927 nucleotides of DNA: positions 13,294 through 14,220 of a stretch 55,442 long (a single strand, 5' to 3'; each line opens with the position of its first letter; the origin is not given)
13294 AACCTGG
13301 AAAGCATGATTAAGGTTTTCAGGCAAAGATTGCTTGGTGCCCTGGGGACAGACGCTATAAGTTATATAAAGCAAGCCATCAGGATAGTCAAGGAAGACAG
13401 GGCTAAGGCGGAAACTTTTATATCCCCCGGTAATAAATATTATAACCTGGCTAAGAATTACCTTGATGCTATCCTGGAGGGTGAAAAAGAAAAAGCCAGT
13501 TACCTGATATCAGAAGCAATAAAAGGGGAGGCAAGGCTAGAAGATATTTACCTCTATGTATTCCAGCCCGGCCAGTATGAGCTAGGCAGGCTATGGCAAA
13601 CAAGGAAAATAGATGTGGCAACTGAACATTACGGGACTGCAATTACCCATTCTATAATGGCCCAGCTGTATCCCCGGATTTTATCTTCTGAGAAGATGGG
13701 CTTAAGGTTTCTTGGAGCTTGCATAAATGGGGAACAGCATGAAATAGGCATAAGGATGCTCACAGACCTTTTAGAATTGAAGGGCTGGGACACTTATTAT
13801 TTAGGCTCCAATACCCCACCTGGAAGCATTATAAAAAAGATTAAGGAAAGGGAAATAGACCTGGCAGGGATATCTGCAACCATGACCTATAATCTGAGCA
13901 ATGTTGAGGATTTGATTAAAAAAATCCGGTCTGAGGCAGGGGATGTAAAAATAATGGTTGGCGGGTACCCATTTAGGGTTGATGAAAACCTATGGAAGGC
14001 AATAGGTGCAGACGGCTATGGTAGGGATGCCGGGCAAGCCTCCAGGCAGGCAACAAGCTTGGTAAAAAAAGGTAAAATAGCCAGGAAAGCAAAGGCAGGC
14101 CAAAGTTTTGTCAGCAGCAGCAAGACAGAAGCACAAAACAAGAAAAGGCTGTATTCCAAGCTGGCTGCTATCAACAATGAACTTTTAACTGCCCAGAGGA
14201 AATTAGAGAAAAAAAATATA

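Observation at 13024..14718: CarH-type cobalamin photoreceptor signature fused to a GGDEF diguanylate cyclase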

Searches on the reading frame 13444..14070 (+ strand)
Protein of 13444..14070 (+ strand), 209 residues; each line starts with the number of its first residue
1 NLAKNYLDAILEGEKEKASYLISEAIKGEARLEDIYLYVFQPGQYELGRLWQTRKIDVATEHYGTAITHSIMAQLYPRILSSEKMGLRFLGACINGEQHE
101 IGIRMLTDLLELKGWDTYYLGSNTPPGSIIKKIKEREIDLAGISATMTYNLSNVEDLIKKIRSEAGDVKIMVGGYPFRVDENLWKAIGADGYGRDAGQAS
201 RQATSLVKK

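Call 68: search_solved_structures(query=window:13444-14070:+, max_evalue=0.001, show_alignments=5)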
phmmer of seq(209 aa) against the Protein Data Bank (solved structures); distinct sequences matched with E-value up to 0.001: 23.
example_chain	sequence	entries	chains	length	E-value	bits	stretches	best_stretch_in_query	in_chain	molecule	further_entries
8j2w_A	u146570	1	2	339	1.5e-19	73.2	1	7-196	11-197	Cobalamin-binding protein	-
8j2x_A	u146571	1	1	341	1.6e-19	73.2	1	7-196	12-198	Cobalamin-binding protein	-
4jgi_A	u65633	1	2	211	3.1e-15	59.1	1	27-198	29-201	Putative uncharacterized protein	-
1y80_A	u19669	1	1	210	1.5e-14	56.9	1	81-203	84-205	Predicted cobalamin binding protein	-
8jbs_A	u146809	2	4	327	1.8e-12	50.1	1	4-177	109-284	Putative cobalamin binding protein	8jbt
8j2y_A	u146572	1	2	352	5.7e-12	48.5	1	6-200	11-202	GGDEF domain-containing protein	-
7xcn_M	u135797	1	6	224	1.4e-10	44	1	70-201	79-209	Trimethylamine methyltransferase corrinoid protein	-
3ezx_A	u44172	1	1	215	1.1e-06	31.2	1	72-204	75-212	Monomethylamine corrinoid protein 1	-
1bmt_A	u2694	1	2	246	2.2e-06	30.2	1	67-175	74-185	METHIONINE SYNTHASE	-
5c8a_A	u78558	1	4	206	1.2e-05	27.9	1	4-129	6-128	Light-dependent transcriptional regulator CarH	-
8c31_A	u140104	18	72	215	1.3e-05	27.7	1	4-129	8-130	Probable transcriptional regulator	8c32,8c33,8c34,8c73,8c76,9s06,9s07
3bul_A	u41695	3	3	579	1.6e-05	27.4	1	72-175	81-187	Methionine synthase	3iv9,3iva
8c35_A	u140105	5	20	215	1.8e-05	27.2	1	4-129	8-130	Probable transcriptional regulator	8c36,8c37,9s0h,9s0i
3whp_A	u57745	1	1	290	2.7e-05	26.7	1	4-129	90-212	Probable transcriptional regulator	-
5c8d_A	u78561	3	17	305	3.1e-05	26.5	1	4-129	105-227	Light-dependent transcriptional regulator CarH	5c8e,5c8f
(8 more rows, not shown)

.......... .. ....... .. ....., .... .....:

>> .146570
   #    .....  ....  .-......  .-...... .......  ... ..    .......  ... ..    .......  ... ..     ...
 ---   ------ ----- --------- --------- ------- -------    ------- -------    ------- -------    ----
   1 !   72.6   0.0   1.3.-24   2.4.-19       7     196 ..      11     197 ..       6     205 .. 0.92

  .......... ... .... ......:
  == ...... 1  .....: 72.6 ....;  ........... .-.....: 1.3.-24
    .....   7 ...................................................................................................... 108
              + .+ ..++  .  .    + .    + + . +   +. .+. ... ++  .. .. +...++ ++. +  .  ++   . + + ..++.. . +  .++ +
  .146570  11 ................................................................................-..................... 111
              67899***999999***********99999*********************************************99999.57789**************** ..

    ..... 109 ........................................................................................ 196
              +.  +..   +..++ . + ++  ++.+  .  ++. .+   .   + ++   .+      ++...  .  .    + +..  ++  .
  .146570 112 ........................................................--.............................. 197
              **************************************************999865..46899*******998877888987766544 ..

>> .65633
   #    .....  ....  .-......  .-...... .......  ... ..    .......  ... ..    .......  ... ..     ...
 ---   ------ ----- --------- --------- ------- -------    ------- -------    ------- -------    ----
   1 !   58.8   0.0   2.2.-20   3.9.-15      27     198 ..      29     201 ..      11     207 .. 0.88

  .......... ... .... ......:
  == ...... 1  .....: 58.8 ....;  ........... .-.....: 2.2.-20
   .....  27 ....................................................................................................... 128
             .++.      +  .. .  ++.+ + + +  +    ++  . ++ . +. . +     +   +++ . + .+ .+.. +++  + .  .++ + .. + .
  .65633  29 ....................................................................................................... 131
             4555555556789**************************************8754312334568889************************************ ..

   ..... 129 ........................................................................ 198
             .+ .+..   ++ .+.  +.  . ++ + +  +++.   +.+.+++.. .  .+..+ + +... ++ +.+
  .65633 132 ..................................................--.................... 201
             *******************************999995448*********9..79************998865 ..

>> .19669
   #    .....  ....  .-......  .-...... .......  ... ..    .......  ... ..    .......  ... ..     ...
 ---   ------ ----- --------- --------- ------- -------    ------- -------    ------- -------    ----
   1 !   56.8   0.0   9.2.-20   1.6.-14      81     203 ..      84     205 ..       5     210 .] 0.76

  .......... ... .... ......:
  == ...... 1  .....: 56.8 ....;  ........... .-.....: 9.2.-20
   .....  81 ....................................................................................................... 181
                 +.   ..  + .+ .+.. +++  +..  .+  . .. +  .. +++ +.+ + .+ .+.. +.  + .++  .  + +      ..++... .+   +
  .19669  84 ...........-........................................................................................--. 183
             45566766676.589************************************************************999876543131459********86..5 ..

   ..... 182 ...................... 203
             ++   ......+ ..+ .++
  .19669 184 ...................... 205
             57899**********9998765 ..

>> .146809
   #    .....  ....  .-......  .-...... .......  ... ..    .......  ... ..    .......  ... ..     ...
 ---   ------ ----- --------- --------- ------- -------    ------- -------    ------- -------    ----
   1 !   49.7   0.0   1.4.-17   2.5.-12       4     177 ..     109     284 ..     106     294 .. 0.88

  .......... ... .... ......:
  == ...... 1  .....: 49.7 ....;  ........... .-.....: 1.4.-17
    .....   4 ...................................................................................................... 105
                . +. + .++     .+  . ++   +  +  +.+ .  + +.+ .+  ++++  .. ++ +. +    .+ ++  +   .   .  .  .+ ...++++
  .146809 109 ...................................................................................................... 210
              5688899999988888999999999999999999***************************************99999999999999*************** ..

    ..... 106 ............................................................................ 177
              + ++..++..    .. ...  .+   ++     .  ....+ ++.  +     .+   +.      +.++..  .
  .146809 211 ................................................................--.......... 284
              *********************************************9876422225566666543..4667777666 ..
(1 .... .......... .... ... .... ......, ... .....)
